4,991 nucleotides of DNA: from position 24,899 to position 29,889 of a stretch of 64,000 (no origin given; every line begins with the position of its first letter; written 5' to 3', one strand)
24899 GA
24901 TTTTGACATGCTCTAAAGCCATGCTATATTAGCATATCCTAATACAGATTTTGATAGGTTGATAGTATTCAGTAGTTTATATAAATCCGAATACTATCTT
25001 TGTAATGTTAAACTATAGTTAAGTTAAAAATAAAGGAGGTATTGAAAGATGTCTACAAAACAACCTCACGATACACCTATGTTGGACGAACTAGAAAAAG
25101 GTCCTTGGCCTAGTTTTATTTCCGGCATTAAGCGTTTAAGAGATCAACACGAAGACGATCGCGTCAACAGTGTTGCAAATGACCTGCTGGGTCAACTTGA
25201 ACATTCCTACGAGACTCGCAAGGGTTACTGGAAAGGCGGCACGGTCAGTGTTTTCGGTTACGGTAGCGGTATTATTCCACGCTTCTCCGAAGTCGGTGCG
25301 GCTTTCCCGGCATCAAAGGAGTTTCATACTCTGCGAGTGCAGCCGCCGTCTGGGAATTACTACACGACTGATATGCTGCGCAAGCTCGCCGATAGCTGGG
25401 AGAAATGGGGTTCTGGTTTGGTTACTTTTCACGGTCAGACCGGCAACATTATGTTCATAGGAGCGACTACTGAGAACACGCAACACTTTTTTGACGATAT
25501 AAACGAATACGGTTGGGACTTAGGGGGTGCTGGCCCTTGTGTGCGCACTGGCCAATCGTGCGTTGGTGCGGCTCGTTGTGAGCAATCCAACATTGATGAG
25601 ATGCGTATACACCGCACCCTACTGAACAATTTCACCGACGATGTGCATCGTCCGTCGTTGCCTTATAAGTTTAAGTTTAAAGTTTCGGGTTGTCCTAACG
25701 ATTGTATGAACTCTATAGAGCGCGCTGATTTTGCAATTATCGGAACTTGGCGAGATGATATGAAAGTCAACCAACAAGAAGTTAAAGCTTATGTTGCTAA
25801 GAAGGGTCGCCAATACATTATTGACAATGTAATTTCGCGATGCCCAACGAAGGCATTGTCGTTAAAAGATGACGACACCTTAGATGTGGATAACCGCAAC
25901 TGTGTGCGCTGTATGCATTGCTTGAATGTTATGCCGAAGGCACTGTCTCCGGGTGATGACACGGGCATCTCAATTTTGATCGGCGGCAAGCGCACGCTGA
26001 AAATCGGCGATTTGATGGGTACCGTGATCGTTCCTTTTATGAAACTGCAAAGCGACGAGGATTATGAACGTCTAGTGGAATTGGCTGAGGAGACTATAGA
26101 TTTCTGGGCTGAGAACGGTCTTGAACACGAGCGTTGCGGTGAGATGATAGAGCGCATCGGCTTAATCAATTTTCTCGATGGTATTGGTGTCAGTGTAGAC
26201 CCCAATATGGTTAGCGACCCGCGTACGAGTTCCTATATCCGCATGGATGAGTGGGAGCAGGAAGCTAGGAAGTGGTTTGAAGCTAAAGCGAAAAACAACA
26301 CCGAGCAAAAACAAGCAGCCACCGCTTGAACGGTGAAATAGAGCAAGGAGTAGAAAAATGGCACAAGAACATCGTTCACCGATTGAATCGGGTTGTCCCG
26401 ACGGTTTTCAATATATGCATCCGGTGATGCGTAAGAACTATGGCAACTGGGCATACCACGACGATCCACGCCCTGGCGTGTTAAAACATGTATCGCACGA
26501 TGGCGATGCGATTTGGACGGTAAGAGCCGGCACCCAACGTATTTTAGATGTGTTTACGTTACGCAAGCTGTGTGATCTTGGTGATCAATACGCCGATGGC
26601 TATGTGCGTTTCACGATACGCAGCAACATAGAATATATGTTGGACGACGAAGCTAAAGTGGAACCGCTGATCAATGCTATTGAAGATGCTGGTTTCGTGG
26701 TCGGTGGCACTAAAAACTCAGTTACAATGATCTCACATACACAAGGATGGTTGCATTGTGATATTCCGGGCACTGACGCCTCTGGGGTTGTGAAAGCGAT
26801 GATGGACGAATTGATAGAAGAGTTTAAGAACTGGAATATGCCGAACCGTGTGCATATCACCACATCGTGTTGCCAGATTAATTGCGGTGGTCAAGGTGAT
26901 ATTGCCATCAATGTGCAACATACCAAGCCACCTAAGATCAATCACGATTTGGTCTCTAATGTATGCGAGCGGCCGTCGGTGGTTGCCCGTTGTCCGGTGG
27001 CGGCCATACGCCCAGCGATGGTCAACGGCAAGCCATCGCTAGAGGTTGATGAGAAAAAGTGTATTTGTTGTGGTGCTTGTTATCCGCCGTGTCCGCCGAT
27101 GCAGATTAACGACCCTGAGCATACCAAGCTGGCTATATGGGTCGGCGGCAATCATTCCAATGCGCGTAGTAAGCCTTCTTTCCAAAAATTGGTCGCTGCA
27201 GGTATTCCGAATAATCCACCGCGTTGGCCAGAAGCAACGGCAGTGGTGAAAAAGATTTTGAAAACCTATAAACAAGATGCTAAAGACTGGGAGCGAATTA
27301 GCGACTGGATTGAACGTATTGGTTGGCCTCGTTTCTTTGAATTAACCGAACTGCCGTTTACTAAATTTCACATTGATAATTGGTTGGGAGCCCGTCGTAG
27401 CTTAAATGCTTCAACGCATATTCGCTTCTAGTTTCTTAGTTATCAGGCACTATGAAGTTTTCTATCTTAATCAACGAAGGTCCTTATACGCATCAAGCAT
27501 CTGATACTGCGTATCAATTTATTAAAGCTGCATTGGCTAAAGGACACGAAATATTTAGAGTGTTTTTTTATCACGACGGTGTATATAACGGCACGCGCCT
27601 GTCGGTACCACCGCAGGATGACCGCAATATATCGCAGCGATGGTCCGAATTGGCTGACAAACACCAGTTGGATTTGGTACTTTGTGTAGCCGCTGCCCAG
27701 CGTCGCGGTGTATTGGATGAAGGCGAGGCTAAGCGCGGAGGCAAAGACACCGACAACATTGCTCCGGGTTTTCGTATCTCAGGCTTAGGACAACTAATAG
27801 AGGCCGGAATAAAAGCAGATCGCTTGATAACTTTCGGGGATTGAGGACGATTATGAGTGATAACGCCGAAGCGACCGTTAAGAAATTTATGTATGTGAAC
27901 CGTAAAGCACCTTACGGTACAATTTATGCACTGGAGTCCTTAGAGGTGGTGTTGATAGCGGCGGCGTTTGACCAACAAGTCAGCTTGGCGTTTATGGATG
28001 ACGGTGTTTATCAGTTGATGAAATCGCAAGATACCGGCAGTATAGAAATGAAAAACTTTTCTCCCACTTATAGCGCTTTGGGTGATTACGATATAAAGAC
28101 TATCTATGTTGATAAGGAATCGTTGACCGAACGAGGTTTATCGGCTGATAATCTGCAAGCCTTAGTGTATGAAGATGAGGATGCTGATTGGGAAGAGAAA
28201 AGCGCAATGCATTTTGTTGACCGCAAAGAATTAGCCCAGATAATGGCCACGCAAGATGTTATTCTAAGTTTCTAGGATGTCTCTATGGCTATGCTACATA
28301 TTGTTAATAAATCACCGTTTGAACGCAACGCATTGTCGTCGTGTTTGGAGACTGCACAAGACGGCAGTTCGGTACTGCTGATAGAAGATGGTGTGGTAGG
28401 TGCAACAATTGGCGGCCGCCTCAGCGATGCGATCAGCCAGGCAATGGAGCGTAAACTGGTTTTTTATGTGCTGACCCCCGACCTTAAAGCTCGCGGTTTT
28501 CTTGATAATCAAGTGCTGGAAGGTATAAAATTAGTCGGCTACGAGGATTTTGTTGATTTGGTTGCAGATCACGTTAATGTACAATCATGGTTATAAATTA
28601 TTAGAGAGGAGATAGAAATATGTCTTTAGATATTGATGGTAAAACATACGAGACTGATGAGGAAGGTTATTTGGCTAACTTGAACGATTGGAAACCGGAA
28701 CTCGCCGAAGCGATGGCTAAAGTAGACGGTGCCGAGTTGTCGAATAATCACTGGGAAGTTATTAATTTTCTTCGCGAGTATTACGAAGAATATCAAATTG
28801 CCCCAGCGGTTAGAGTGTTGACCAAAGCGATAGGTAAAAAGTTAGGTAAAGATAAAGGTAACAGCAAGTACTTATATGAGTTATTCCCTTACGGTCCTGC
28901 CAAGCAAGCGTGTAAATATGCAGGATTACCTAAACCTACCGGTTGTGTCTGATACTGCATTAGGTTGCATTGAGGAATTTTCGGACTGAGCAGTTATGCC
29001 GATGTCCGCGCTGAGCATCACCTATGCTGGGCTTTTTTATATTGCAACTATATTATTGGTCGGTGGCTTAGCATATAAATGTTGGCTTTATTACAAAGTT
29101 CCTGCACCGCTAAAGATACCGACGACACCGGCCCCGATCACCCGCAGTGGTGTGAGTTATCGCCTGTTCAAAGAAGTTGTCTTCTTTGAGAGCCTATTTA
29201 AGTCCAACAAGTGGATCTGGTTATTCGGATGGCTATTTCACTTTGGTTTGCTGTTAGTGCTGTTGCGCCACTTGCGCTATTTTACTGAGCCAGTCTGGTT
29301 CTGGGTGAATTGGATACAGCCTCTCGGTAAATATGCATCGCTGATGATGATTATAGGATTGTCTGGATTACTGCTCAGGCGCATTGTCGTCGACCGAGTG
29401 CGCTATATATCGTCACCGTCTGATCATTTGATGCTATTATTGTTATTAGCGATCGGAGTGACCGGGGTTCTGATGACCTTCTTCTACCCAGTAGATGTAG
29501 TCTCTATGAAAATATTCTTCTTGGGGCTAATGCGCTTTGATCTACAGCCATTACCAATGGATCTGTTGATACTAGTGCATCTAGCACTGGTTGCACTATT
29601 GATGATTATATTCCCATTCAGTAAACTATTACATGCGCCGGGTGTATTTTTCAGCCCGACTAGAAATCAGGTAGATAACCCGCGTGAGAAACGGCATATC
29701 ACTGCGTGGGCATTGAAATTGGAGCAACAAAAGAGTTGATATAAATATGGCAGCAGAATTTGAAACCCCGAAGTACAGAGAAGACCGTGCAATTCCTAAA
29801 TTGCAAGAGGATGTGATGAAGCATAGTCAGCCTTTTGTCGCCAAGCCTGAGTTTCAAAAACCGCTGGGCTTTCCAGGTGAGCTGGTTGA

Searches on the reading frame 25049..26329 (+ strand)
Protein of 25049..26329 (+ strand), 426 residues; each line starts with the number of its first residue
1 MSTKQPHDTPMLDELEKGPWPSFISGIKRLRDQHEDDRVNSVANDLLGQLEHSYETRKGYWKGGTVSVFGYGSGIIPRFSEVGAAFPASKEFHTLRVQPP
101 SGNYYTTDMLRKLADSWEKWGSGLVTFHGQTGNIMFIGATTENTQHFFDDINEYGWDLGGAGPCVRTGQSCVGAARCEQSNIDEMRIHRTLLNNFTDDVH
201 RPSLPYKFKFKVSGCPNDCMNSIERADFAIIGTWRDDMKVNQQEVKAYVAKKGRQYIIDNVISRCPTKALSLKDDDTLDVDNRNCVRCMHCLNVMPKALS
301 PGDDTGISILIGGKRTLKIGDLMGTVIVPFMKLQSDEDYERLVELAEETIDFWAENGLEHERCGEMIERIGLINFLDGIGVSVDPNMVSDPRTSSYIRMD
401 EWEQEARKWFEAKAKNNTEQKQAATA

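Call 46: search_protein_families(library=pfam, proteins=[L084:7101-7403:+], max_evalue=0.1)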
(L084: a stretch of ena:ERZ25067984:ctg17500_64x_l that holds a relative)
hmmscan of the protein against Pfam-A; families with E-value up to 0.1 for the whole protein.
L084:7101-7403:+ (100 aa): 0 families

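Call 63: search_protein_families(library=ncbifam, proteins=[window:25049-26329:+], max_evalue=0.00001)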
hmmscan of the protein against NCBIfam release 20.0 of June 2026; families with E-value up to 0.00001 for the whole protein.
window:25049-26329:+ (426 aa): 4 families
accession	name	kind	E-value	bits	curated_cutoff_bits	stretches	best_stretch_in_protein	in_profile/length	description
TIGR02064.1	dsrA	equivalog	7.1e-188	624.5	392.85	1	12-412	1-399/402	dissimilatory-type sulfite reductase subunit alpha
TIGR02066.1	dsrB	equivalog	8.6e-40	136.8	341.5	1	74-397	18-329/341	dissimilatory-type sulfite reductase subunit beta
TIGR02912.1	sulfite_red_C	equivalog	1.2e-08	34.3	324.1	1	161-375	96-292/314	sulfite reductase subunit C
TIGR02374.1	nitri_red_nirB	equivalog_domain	5.8e-06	25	578.35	0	104-233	570-693/794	nitrite reductase large subunit NirB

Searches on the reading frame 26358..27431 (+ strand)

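Call 63: search_protein_families(library=ncbifam, proteins=[window:26358-27431:+], max_evalue=0.00001)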
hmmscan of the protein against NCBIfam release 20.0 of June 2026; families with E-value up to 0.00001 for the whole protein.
window:26358-27431:+ (357 aa): 4 families
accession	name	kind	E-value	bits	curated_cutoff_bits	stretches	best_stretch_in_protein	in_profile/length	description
TIGR02066.1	dsrB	equivalog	2.8e-163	542.8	341.5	1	23-357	1-341/341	dissimilatory-type sulfite reductase subunit beta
TIGR02064.1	dsrA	equivalog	1.5e-20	73.4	392.85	1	62-332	93-368/402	dissimilatory-type sulfite reductase subunit alpha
NF007126.0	PRK09567.1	equivalog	8.1e-07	27.6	523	1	67-187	390-511/595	NirA family protein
NF007382.0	PRK09898.1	equivalog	2.4e-06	27.2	213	1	201-256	124-178/208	ferredoxin-like protein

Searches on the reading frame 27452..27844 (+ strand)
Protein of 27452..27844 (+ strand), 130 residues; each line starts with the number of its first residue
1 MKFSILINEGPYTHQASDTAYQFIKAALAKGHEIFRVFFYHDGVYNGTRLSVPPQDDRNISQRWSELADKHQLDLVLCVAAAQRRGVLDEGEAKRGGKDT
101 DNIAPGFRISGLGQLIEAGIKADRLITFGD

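Call 63: search_protein_families(library=ncbifam, proteins=[window:27452-27844:+], max_evalue=0.00001)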
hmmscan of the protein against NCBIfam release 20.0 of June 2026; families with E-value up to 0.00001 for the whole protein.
window:27452-27844:+ (130 aa): 2 families
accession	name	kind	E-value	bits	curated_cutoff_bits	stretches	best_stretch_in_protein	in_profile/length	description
TIGR03012.1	sulf_tusD_dsrE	equivalog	3.6e-50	169.1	89.25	1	2-128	1-127/127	sulfurtransferase complex subunit TusD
NF001237.0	PRK00207.1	equivalog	3.6e-47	159.5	92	1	1-128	1-128/128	sulfurtransferase complex subunit TusD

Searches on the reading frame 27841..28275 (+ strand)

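Call 63: search_protein_families(library=ncbifam, proteins=[window:27841-28275:+], max_evalue=0.00001)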
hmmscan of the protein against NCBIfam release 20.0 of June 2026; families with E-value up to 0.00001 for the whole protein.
window:27841-28275:+ (144 aa): 2 families
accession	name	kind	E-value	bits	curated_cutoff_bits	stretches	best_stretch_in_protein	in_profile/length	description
TIGR03010.1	sulf_tusC_dsrF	equivalog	1.2e-32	112.3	94.15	1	15-111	1-97/116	sulfurtransferase complex subunit TusC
NF001238.0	PRK00211.1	equivalog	4.6e-24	84.6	79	1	14-108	2-96/119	sulfurtransferase complex subunit TusC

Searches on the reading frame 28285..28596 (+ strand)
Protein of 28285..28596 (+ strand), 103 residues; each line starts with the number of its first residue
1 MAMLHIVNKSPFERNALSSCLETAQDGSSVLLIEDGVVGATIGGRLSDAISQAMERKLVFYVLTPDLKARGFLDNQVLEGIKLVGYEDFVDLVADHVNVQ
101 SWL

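Call 63: search_protein_families(library=ncbifam, proteins=[window:28285-28596:+], max_evalue=0.00001)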
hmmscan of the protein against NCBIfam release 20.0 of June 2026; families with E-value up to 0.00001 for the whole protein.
window:28285-28596:+ (103 aa): 2 families
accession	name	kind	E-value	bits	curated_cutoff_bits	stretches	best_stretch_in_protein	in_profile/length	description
TIGR03011.1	sulf_tusB_dsrH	equivalog_domain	2.3e-27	95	49.2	1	4-102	1-95/95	sulfurtransferase complex subunit TusB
NF010035.0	PRK13510.1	equivalog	9.5e-15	54.7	104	1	3-102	1-95/95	sulfurtransferase complex subunit TusB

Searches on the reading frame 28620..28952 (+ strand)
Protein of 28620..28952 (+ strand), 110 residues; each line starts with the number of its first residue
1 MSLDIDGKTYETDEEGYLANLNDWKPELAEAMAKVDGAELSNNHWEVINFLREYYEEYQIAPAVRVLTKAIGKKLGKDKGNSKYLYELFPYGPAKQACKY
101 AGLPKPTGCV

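Call 63: search_protein_families(library=ncbifam, proteins=[window:28620-28952:+], max_evalue=0.00001)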
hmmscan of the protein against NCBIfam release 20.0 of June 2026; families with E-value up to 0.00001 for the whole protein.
window:28620-28952:+ (110 aa): 2 families
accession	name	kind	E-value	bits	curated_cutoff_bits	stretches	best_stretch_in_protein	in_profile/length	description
TIGR03342.1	dsrC_tusE_dsvC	subfamily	1.2e-49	167.2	53.5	1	4-110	2-108/108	TusE/DsrC/DsvC family sulfur relay protein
NF008562.0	PRK11508.1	equivalog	1.2e-39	134.8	191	1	5-110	4-109/109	sulfurtransferase TusE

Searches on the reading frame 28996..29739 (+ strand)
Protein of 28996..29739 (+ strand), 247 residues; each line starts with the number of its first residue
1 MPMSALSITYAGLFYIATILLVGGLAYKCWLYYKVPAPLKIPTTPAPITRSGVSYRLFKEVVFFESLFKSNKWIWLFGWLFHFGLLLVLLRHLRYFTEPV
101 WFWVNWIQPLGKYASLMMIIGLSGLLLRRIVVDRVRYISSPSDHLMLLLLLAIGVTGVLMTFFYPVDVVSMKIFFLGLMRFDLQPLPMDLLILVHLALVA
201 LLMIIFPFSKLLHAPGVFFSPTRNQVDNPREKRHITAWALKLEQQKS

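Call 63: search_protein_families(library=ncbifam, proteins=[window:28996-29739:+], max_evalue=0.00001)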
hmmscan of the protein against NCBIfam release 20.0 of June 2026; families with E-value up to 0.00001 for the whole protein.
window:28996-29739:+ (247 aa): 4 families
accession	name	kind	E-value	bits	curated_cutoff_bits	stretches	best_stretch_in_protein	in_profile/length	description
NF038037.1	cytob_DsrM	equivalog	2.5e-48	164.9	300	1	14-243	26-296/320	sulfate reduction electron transfer complex DsrMKJOP subunit DsrM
TIGR00351.1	narI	equivalog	1.7e-08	34.6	105.55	1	74-214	48-206/225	respiratory nitrate reductase subunit gamma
NF045716.1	sulf_resp_HmcE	equivalog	3.5e-07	30.1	275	0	14-161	10-165/226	sulfate respiration complex protein HmcE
NF045723.1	memb_anch_TmcC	equivalog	5.9e-07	29.2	240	0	15-214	13-195/218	TmcC family electron transfer complex membrane anchor subunit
